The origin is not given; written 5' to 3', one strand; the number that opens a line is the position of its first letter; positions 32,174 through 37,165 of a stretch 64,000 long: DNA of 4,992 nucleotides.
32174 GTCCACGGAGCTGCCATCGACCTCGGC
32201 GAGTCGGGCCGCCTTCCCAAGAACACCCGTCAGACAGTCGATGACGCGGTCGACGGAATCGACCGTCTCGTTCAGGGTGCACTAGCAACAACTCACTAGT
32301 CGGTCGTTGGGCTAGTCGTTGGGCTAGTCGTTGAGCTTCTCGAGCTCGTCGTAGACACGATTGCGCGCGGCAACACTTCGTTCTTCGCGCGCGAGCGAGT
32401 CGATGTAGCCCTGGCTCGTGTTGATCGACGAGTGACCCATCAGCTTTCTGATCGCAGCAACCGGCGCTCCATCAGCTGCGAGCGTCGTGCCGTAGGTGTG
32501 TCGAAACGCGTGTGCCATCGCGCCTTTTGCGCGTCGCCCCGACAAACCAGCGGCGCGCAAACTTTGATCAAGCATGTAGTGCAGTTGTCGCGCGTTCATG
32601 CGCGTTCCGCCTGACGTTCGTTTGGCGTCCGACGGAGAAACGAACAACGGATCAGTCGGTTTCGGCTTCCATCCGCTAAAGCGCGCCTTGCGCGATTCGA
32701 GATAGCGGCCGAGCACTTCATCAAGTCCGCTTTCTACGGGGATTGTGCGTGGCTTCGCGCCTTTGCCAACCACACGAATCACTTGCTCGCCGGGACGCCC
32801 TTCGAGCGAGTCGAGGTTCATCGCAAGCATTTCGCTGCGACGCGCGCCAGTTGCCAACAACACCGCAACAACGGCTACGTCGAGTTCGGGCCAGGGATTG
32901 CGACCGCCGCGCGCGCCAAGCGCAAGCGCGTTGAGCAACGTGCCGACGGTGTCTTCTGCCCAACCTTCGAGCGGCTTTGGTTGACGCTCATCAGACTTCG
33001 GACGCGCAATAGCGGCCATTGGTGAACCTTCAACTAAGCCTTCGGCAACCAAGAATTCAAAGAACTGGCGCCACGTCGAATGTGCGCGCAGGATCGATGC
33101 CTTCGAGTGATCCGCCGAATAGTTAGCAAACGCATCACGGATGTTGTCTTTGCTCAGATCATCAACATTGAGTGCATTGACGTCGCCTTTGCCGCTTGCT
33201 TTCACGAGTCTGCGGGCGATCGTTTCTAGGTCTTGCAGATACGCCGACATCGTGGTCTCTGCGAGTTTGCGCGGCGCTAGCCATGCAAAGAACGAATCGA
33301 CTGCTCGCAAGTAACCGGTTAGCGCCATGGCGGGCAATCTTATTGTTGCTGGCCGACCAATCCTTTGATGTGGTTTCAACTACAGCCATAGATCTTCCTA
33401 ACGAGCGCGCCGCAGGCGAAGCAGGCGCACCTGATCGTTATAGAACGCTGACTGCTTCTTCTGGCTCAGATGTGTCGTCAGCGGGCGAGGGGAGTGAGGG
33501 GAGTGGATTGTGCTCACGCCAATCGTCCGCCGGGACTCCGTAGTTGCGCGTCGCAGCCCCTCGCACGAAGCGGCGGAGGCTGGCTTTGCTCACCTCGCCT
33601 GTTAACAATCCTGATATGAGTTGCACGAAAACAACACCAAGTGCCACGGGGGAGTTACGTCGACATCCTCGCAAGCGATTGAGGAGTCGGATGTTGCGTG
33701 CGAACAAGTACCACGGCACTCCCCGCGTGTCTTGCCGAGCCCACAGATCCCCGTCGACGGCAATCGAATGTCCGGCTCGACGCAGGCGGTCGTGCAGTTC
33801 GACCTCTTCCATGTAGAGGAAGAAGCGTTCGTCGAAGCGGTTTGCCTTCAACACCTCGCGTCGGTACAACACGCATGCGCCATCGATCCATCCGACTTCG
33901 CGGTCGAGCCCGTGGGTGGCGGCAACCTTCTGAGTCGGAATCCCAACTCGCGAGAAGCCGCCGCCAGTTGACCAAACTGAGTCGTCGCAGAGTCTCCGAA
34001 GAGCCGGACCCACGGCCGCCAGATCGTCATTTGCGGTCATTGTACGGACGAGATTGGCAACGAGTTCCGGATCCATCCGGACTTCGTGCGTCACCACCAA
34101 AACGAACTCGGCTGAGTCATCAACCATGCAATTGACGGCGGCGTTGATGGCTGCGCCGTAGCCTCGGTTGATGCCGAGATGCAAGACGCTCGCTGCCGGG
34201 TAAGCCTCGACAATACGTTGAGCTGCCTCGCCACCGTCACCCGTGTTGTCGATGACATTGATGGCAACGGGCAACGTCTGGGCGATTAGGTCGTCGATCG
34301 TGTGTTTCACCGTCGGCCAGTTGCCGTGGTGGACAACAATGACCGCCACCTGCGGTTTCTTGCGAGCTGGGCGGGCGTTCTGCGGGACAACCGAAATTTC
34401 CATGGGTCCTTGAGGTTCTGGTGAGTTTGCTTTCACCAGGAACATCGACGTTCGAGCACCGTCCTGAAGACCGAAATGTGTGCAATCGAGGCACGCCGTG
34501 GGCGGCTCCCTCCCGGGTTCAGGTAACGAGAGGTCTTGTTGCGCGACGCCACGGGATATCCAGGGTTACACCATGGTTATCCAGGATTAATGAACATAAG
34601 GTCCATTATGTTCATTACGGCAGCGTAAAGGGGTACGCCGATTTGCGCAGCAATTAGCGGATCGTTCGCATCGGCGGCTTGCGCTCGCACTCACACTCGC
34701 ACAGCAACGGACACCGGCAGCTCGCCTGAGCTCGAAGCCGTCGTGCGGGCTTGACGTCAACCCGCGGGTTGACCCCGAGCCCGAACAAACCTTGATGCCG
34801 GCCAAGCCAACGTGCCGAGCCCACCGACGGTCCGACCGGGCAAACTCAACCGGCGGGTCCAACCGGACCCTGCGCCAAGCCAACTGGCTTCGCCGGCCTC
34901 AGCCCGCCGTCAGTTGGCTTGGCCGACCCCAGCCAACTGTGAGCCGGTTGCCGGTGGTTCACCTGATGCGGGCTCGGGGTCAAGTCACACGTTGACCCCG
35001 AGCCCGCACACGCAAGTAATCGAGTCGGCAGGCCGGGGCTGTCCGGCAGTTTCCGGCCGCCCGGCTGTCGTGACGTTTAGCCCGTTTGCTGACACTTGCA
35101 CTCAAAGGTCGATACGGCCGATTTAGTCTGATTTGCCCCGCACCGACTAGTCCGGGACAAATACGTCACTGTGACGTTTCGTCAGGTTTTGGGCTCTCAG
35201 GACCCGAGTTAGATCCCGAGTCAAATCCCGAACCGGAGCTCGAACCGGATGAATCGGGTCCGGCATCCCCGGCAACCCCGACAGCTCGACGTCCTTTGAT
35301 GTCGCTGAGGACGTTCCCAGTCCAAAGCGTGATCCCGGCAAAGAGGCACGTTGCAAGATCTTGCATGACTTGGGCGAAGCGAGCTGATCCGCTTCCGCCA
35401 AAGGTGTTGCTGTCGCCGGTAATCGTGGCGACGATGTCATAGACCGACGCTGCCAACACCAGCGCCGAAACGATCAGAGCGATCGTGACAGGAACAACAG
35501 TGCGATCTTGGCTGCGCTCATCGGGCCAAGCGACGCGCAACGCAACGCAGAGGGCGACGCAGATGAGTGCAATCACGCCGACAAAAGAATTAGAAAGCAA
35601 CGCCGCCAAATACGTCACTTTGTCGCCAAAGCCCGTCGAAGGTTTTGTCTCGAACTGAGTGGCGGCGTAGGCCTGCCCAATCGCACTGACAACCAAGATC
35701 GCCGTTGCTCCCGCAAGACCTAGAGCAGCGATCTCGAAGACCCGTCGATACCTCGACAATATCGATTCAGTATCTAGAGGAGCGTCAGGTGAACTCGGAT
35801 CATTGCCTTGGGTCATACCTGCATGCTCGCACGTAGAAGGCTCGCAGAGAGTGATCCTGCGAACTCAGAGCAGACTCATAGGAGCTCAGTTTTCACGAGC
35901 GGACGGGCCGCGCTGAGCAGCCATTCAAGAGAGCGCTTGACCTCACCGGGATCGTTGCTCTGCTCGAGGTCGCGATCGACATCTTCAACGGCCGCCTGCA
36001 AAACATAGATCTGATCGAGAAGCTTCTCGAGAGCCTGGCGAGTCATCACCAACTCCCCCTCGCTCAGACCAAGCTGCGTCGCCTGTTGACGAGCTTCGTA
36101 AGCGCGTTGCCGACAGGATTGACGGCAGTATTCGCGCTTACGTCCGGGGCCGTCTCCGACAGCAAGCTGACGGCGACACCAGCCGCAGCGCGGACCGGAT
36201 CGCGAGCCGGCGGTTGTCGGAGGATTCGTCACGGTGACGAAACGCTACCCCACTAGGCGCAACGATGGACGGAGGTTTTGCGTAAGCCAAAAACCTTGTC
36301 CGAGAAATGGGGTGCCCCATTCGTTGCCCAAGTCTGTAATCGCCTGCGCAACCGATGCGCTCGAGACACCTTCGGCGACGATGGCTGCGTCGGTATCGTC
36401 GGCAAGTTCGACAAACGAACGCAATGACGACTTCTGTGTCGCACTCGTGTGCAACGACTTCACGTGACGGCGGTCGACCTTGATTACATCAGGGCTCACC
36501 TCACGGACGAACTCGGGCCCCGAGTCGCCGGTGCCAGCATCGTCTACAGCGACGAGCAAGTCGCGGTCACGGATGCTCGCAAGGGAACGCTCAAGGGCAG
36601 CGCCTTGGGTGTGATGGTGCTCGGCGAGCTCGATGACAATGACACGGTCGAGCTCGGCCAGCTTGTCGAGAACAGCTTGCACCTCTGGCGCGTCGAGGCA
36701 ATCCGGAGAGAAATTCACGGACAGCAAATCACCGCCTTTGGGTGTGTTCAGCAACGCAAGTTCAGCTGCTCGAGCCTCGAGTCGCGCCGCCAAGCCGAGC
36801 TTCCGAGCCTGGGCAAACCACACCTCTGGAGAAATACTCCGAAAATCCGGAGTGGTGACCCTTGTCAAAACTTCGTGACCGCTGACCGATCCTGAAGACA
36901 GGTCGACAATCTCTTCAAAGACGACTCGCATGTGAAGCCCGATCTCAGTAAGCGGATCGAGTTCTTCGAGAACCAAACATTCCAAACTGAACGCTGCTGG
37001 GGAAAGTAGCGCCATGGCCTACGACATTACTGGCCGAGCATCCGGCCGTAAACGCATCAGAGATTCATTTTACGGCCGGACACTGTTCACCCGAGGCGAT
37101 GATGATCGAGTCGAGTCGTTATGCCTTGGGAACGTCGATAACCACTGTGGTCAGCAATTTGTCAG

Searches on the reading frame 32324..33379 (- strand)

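Call 60: search_protein_families(library=pfam, proteins=[window:32324-33379:-], max_evalue=0.00001)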
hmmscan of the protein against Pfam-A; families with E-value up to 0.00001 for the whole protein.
window:32324-33379:- (351 aa): 2 families
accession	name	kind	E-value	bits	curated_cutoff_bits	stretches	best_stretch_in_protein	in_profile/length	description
PF00589.27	Phage_integrase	-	1.5e-21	77.3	27.1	1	161-329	18-169/172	Phage integrase family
PF02899.23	Phage_int_SAM_1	-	1.8e-08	35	22.3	1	28-114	2-83/83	Phage integrase, N-terminal SAM-like domain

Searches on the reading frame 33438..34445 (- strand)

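Call 60: search_protein_families(library=pfam, proteins=[window:33438-34445:-], max_evalue=0.00001)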
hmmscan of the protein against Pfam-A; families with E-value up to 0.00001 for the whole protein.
window:33438-34445:- (335 aa): 2 families
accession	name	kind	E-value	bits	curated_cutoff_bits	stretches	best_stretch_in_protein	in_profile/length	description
PF00535.33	Glycos_transf_2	-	3.4e-11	43.8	23.3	1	35-200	2-165/168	Glycosyl transferase family 2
PF13641.12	Glyco_tranf_2_3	-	1.7e-07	32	27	1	31-240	1-213/230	Glycosyltransferase like family 2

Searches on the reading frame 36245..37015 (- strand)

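Call 60: search_protein_families(library=pfam, proteins=[window:36245-37015:-], max_evalue=0.00001)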
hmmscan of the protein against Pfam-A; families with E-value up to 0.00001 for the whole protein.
window:36245-37015:- (256 aa): 1 family
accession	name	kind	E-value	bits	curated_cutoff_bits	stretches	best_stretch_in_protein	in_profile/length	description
PF00563.25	EAL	-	1.2e-31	110.4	31.3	1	28-232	12-226/236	EAL domain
